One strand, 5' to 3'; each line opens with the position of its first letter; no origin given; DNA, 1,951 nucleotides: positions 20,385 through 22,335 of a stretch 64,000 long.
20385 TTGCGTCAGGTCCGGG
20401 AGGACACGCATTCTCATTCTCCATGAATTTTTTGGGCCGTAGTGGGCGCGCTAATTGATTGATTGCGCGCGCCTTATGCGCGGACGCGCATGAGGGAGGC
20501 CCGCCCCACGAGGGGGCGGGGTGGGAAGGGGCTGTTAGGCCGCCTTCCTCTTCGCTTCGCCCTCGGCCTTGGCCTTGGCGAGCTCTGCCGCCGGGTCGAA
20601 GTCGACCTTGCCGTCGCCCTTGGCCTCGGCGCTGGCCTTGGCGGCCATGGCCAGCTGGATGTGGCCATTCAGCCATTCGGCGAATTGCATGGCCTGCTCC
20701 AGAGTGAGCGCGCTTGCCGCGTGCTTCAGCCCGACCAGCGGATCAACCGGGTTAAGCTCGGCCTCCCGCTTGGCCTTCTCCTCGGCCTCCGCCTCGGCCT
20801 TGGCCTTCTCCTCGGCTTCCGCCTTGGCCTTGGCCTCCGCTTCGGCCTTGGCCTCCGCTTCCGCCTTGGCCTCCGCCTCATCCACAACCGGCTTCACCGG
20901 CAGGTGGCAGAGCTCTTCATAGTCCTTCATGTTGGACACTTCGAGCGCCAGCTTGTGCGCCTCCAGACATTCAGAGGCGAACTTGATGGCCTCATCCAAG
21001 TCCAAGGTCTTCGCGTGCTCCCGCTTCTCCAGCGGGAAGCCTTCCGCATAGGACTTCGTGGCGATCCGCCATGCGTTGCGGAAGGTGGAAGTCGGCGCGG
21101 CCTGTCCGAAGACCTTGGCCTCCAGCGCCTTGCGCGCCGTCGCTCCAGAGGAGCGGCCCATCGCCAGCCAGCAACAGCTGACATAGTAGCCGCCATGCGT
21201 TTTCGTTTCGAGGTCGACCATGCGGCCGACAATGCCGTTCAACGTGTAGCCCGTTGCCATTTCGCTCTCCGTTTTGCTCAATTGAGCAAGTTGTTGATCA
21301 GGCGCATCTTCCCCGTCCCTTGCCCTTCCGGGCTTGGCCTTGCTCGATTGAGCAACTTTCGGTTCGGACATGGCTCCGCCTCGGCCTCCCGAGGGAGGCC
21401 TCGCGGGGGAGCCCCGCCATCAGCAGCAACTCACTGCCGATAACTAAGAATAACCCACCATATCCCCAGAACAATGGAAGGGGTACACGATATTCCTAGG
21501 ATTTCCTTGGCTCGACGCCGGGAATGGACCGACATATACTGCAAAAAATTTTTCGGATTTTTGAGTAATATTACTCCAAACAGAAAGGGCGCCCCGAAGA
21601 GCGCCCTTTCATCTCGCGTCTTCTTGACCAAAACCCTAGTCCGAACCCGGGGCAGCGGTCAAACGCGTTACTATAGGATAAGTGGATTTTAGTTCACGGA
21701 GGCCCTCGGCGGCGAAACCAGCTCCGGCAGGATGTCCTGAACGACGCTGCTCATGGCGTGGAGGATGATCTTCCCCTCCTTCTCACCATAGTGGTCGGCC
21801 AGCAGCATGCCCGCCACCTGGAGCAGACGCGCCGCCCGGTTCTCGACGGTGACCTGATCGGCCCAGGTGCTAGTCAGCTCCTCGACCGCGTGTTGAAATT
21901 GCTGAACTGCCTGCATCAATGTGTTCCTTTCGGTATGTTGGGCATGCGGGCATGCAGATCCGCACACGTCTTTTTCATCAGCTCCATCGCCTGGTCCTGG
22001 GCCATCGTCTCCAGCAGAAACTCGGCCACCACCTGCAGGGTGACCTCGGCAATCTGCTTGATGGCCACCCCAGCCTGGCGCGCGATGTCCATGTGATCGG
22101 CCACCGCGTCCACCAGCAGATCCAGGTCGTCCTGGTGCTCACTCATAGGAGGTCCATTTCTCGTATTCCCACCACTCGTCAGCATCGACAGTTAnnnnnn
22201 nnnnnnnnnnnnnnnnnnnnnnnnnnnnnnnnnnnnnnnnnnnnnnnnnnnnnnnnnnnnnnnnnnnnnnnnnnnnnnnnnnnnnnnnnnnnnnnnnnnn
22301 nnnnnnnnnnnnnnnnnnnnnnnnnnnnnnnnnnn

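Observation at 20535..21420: Gene guarded by two perfect or near-perfect 16-bp palindromes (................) 50 bp apart, plus an upstream GC hairpin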

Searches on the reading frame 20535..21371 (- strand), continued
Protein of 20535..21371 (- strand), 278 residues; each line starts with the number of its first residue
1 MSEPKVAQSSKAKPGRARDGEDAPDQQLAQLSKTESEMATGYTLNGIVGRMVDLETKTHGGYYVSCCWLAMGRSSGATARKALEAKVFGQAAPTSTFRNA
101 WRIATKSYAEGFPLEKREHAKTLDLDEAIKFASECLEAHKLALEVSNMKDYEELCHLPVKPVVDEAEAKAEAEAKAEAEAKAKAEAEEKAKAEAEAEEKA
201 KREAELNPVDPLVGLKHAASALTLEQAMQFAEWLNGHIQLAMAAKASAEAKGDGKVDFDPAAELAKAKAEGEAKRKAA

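Call 70: fold_search(model_id=the predicted structure, library=pdb)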
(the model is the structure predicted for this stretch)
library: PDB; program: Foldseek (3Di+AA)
matches with E <= 10: 64; with E <= 0.001: 0
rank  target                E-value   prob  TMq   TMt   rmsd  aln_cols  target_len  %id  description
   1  9hlt                  2.0e+00  0.06  0.14  0.17  13.3       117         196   16  Crystal structure of human TRF1 TRFH domain in complex with compound 13 (released 2025-12-03)
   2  9hcl                  2.2e+00  0.06  0.13  0.15  12.8        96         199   18  Crystal structure of human TRF1 TRFH domain in complex with compound 12 (released 2025-11-19)
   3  6r6h_H                3.1e+00  0.08  0.18  0.23  12.0       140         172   15  Structural basis of Cullin-2 RING E3 ligase regulation by the COP9 signalosome (released 2019-08-28)
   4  8h38_H                3.2e+00  0.09  0.19  0.23  12.3       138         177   14  Cryo-EM Structure of the KBTBD2-CRL3~N8-CSN(mutate) complex (released 2023-10-11)
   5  9hda                  3.2e+00  0.05  0.14  0.16  13.6       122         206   14  Crystal structure of human TRF1 TRFH domain in complex with compound 58 (released 2025-11-19)
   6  6k40_A                3.6e+00  0.04  0.14  0.16  15.5       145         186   12  Crystal structure of alkyl hydroperoxide reductase from D. radiodurans R1 (released 2020-05-27)
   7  9lmp_R                3.8e+00  0.05  0.15  0.11  12.1       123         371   15  Cryo-EM structure of antagonist-bounded inactive human GPR4 (released 2025-07-02)
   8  3whc_C                3.8e+00  0.03  0.12  0.14  15.8       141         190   11  Crystal structure of a transcriptional regulator FadR from Bacillus subtilis in complex with stearoyl-CoA (released 2014-03-19)
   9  6r7f_H                4.2e+00  0.08  0.20  0.25  11.6       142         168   15  Structural basis of Cullin-2 RING E3 ligase regulation by the COP9 signalosome (released 2019-08-28)
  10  9hcm                  4.4e+00  0.05  0.13  0.14   8.6        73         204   18  Crystal structure of human TRF1 TRFH domain in complex with compound 45 (released 2025-11-19)
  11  6ac8_B                4.9e+00  0.06  0.13  0.04   8.3        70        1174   18  Crystal structure of Mycobacterium smegmatis Mfd at 2.75 A resolution (released 2019-08-28)
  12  3s48_C                4.9e+00  0.03  0.14  0.19  14.3       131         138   14  Human Alpha-Haemoglobin Complexed with the First NEAT Domain of IsdH from Staphylococcus aureus (released 2012-05-23)
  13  9e77_H                5.7e+00  0.05  0.17  0.22  12.6       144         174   14  Cryo-EM structure of CSN-N8 in complex with CSN5i-3 (released 2025-12-03)
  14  8qo9_v                5.7e+00  0.04  0.17  0.10  11.7       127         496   12  Cryo-EM structure of a human spliceosomal B complex protomer (released 2024-01-24)
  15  9isn_F                5.7e+00  0.02  0.14  0.22  15.6       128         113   16  Cryo-EM structure of Streptomyces coelicolor sigma factor shbA transcription initiation complex (released 2025-05-14)
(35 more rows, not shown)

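Call 75: fold_search(model_id=the predicted structure, library=viral)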
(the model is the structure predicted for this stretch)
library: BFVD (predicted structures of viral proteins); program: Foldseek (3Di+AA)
matches with E <= 10: 98; with E <= 0.001: 0
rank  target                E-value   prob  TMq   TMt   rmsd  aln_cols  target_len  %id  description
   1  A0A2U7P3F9            5.9e-01  0.28  0.29  0.25  31.8       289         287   13  (no name in the UniProt tables at hand)
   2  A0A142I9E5            1.4e+00  0.03  0.10  0.10  23.1       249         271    9  Polyprotein (Fragment) [Wheat spindle streak mosaic virus]
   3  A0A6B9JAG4            1.4e+00  0.08  0.15  0.13  32.6       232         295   14  (no name in the UniProt tables at hand)
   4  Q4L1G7                1.9e+00  0.44  0.31  0.39   7.6       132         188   12  (no name in the UniProt tables at hand)
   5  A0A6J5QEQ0            2.1e+00  0.10  0.14  0.17  16.2       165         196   14  Chromosomal replication initiator, DnaA C-terminal [uncultured Caudovirales phage]
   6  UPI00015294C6         2.4e+00  0.04  0.13  0.11  16.2       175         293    8  (no name look-up for this kind of identifier)
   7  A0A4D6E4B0            3.0e+00  0.02  0.11  0.13  14.7       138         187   14  (no name in the UniProt tables at hand)
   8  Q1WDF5                3.5e+00  0.04  0.14  0.05  28.0       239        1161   16  (no name in the UniProt tables at hand)
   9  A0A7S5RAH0            3.7e+00  0.09  0.20  0.21  11.6       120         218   13  (no name in the UniProt tables at hand)
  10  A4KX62                3.7e+00  0.06  0.17  0.21  34.0       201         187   10  Uncharacterized protein [Heliothis virescens ascovirus 3e]
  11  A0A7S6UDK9            3.7e+00  0.03  0.13  0.07  23.8       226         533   12  Glycoprotein [Aedes albopictus anphevirus]
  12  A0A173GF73            3.7e+00  0.02  0.11  0.17  16.2       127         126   19  Uncharacterized protein [Erwinia phage vB_EamM_Deimos-Minion]
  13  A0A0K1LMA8            3.9e+00  0.12  0.27  0.28  23.3       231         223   17  Uncharacterized protein [Caulobacter phage Seuss]
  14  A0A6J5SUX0            3.9e+00  0.06  0.18  0.20  20.2       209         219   11  Uncharacterized protein [uncultured Caudovirales phage]
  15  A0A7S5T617            3.9e+00  0.06  0.18  0.13  11.8       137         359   14  (no name in the UniProt tables at hand)
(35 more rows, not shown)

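Call 107: search_protein_families(library=ncbifam, proteins=[window:20535-21260:-], max_evalue=0.01)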
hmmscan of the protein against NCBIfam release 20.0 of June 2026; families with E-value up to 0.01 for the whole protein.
window:20535-21260:- (241 aa): 0 families

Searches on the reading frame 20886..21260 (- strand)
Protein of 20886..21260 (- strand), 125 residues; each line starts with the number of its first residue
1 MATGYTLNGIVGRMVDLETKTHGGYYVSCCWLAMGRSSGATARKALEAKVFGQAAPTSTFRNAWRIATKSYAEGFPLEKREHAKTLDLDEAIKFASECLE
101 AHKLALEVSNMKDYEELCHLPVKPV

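Call 41: search_protein_representatives(alignment_id=A3)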
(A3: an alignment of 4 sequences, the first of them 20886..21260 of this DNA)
Query: 4 sequences, 128 profile positions. Proteins with E-value up to 0.001 (for the whole library): 31; up to 1e-10: 17; up to 1e-30: 5. The best 31 are listed.
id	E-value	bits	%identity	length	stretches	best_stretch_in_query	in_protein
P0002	2.8e-72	257.1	-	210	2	1-128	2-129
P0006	4.6e-62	224.0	-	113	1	1-115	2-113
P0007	1.3e-53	196.7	-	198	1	2-125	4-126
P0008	5.2e-50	185.0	-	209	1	2-126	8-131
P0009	1.1e-34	135.5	-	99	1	3-95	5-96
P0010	4.7e-27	110.8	-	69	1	27-95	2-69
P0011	7.4e-26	106.9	-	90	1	1-75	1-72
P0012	3.0e-24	101.7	-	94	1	6-76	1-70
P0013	1.4e-22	96.4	-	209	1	2-126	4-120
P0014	7.0e-19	84.4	-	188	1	2-127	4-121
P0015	4.6e-17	78.5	-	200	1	3-126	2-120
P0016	5.0e-15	71.9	-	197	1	1-128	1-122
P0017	7.9e-14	68.0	-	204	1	1-127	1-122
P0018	2.7e-13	66.3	-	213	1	1-126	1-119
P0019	4.5e-13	65.6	-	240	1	3-127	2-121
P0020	1.8e-12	63.6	-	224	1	3-126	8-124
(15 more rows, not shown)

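Call 48: find_encoding_contigs(protein=P0016, flank=3000, max_places=3)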
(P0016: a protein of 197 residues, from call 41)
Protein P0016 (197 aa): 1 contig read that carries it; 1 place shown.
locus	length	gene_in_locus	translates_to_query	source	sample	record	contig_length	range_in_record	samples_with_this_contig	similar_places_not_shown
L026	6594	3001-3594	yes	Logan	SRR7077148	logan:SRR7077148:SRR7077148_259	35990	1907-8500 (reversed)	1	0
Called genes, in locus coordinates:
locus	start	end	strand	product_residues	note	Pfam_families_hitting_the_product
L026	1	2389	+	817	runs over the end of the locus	PF09250:Prim-Pol, PF19263:DUF5906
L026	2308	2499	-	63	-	-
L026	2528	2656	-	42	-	-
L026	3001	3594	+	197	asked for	-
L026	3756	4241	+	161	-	-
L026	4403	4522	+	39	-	-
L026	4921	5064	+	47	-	-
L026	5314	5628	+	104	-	PF19698:DUF6197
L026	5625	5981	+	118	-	-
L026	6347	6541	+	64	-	-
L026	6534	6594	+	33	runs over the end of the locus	-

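Call 57: find_encoding_contigs(protein=P0013, flank=1500, max_places=2)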
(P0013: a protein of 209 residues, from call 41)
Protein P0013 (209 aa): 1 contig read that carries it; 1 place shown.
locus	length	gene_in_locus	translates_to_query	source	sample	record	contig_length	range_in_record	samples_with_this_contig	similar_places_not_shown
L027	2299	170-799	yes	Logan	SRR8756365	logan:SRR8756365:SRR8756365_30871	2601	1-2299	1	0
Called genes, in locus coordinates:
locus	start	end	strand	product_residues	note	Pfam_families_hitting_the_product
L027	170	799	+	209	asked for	-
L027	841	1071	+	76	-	-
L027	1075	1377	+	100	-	PF12728:HTH_17, PF00376:MerR (weak), PF13411:MerR_1 (weak)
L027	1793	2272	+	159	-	PF09250:Prim-Pol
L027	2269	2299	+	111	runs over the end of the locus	?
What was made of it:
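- Leader and gene also stay linked in the rearranged locus L027 (call 57).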

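Call 58: find_encoding_contigs(protein=P0008, flank=1500, max_places=2)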
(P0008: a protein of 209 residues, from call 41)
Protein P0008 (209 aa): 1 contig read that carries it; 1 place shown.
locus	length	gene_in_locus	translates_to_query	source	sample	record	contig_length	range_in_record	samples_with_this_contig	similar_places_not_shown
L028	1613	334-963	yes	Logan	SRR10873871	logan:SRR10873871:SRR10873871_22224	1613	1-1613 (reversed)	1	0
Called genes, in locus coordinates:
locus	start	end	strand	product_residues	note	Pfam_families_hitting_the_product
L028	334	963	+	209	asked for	-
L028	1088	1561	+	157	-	-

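Call 61: find_encoding_contigs(protein=P0014, flank=1500, max_places=2)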
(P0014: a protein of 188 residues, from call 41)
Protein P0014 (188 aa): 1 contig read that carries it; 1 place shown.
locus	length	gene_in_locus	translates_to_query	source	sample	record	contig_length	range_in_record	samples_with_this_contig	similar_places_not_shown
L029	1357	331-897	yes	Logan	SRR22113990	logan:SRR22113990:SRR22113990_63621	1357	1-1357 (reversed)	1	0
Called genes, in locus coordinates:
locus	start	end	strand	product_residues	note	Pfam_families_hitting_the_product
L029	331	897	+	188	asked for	-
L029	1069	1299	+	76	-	-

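Call 62: find_encoding_contigs(protein=P0020, flank=1500, max_places=2)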
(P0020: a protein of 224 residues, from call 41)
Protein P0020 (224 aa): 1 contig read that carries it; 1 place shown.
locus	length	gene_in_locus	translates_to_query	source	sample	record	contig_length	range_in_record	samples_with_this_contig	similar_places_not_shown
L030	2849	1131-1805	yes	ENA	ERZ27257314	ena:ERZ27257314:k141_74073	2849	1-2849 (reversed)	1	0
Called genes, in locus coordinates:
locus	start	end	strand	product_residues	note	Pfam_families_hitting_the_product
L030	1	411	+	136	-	?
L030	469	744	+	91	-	-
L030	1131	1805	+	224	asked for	-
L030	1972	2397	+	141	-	-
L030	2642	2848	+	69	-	?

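Call 63: find_encoding_contigs(protein=P0018, flank=1500, max_places=2)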
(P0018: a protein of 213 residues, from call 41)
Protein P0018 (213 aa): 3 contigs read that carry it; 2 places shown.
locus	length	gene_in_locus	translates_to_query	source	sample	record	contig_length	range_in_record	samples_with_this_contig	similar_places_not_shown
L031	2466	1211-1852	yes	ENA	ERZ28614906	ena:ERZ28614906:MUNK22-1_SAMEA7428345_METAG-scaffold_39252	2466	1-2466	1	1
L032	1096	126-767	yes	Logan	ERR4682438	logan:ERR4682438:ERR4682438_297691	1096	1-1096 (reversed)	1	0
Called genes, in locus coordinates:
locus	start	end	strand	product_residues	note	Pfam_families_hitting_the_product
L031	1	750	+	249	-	?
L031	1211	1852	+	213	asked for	-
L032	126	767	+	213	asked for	-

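Call 87: search_dna_similar(query=P0016, collection=phages, mode=protein, max_evalue=0.001)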
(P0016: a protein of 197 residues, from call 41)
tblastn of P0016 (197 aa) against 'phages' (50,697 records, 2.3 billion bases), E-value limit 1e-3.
No match.

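Call 108: search_solved_structures(query=A3, max_evalue=1)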
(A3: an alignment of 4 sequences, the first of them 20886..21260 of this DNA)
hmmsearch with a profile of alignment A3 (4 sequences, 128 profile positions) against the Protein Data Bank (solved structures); distinct sequences matched with E-value up to 1: 5.
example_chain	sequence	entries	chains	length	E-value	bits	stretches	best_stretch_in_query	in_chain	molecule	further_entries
2fo7_A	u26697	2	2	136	0.084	16.2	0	87-103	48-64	SYNTHETIC CONSENSUS TPR PROTEIN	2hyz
8ch0_A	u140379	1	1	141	0.1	15.9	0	87-103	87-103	Consensus tetratricopeptide repeat protein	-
9gzg_A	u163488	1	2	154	0.2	14.9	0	88-104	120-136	Engineered CTPR protein with glutamic acids for conductivity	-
2wqh_A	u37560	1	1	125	0.33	14.2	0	87-104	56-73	CTPR3Y3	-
1na0_A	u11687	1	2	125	0.69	13.2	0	87-103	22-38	designed protein CTPR3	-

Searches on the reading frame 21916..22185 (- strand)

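Call 27: search_protein_families(library=pfam, proteins=[window:21916-22185:-], max_evalue=0.01)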
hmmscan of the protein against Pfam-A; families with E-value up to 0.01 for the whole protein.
window:21916-22185:- (89 aa): 1 family
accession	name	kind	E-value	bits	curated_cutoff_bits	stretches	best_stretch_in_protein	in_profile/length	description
PF01208.23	URO-D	-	0.0053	16.2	23.9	1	21-88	180-243/346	Uroporphyrinogen decarboxylase (URO-D)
